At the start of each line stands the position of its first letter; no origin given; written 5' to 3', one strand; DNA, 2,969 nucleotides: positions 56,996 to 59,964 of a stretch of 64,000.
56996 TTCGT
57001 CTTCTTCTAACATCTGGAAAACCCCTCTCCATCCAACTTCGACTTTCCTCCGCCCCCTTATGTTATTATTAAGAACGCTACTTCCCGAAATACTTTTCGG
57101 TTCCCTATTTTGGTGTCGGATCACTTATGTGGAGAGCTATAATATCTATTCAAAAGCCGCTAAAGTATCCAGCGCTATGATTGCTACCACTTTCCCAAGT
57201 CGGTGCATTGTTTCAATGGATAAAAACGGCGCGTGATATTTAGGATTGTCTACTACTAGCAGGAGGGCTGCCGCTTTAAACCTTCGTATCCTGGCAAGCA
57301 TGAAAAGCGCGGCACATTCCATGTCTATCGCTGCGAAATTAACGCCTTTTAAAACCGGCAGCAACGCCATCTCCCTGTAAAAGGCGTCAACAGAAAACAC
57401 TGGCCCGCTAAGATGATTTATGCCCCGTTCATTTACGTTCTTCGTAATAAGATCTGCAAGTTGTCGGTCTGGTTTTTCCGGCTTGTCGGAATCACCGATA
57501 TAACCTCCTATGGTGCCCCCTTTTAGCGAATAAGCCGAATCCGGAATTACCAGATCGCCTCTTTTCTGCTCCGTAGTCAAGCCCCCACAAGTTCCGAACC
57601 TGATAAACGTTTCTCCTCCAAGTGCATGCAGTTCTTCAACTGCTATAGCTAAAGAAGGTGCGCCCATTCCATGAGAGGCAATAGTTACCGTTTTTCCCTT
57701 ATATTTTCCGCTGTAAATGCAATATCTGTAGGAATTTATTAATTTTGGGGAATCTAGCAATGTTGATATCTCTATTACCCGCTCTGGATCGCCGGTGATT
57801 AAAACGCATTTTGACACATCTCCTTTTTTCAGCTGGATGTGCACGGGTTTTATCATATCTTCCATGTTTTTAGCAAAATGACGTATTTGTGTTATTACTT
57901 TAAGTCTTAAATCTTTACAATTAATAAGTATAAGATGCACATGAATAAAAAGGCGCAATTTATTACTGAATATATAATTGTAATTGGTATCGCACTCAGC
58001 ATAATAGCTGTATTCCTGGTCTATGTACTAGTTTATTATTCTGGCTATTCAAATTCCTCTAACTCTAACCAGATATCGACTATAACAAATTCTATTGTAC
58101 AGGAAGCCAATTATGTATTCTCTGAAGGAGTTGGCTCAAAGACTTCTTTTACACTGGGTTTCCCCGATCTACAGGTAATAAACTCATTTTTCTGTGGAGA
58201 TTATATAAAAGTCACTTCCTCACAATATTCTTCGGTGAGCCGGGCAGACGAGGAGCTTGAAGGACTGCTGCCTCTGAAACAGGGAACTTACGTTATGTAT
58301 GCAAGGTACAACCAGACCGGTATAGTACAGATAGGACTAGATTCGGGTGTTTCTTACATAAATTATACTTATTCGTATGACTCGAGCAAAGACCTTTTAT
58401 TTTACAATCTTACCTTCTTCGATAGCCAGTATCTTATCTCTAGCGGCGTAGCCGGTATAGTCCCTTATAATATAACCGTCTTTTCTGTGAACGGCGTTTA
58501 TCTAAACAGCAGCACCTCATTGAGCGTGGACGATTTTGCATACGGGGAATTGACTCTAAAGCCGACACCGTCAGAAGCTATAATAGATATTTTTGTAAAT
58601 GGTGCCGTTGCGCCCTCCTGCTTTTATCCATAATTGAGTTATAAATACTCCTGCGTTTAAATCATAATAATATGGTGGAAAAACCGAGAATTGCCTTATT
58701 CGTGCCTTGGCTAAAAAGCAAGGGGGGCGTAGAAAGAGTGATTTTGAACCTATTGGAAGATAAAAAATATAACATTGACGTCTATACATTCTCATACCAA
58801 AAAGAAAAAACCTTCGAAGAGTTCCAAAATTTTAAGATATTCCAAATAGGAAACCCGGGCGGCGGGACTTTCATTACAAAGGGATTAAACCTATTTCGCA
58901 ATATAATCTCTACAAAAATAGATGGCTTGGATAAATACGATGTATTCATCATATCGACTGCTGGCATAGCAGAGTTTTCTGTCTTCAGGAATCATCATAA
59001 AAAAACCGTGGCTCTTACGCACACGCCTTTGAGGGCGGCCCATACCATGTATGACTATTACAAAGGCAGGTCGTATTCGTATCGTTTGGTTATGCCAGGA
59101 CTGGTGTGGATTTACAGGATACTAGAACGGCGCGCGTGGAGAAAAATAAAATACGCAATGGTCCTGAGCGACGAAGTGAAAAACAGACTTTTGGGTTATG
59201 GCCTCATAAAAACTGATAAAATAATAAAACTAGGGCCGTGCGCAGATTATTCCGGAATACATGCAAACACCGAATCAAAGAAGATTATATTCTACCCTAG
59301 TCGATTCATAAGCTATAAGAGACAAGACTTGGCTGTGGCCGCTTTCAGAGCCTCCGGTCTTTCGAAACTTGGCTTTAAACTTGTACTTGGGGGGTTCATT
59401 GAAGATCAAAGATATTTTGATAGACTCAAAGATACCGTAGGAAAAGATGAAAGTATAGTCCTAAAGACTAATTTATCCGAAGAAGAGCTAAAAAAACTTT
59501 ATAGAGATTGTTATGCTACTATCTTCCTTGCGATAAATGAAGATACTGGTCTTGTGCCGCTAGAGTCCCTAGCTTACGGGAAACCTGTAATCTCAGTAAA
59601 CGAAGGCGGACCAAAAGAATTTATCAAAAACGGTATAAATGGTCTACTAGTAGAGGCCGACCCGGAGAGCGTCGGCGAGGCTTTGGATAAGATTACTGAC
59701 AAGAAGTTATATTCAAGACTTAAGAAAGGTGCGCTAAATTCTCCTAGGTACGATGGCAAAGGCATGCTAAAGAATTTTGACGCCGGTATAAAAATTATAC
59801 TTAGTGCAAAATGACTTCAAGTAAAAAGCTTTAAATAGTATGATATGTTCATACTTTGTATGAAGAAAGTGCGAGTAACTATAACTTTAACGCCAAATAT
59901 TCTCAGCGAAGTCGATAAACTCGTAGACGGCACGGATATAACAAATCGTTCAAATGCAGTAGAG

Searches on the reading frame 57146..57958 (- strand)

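Call 61: search_protein_families(library=pfam, proteins=[window:57146-57958:-], max_evalue=0.001)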
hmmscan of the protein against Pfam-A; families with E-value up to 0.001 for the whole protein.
window:57146-57958:- (270 aa): 1 family
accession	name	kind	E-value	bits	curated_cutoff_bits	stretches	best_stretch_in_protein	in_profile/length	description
PF01048.26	PNP_UDP_1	-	2.7e-37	128.8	25.1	1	52-241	3-202/233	Phosphorylase superfamily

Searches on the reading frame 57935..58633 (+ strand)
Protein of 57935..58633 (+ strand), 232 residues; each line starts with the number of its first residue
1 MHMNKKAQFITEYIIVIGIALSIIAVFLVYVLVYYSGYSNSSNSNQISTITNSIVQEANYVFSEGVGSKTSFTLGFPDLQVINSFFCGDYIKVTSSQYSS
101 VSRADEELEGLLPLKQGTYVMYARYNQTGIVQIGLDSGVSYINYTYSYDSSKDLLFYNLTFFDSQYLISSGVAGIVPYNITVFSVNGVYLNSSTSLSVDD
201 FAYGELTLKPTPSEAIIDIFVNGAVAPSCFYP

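Call 61: search_protein_families(library=pfam, proteins=[window:57935-58633:+], max_evalue=0.001)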
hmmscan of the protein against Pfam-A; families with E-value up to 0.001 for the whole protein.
window:57935-58633:+ (232 aa): 0 families

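Call 69: search_protein_families(library=pfam, proteins=[window:57941-58633:+], max_evalue=1)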
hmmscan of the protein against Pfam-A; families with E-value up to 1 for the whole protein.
window:57941-58633:+ (230 aa): 2 families
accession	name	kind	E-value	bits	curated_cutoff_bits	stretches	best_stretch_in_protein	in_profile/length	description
PF13800.11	Sigma_reg_N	-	0.071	13.8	26.3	1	3-54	8-55/91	Sigma factor regulator N-terminal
PF10144.15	SMP_2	-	0.1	12.7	28.9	1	4-66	5-66/159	Bacterial virulence factor haemolysin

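Call 79: search_protein_families(library=ncbifam, proteins=[window:57941-58633:+], max_evalue=1)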
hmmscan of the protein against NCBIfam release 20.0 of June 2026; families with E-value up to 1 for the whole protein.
window:57941-58633:+ (230 aa): 1 family
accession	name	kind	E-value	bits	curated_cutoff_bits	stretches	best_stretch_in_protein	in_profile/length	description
TIGR00206.1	fliF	equivalog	0.16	10.9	129.75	0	165-207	197-241/555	flagellar basal-body MS-ring/collar protein FliF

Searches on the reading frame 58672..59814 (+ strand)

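Call 61: search_protein_families(library=pfam, proteins=[window:58672-59814:+], max_evalue=0.001)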
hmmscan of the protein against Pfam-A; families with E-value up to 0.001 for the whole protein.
window:58672-59814:+ (380 aa): 4 families
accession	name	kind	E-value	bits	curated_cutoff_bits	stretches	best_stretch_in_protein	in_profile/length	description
PF00534.26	Glycos_transf_1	-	1.9e-25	89.8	26.4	1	197-354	9-169/172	Glycosyl transferases group 1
PF13692.12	Glyco_trans_1_4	-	1.2e-15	58.5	27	1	204-341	2-139/142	Glycosyl transferases group 1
PF13439.12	Glyco_transf_4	-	2e-06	28.4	28.5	1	18-183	2-158/170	Glycosyltransferase Family 4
PF20706.3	GT4-conflict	-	0.00037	20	26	1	202-325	196-327/385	Family 4 Glycosyltransferase in conflict systems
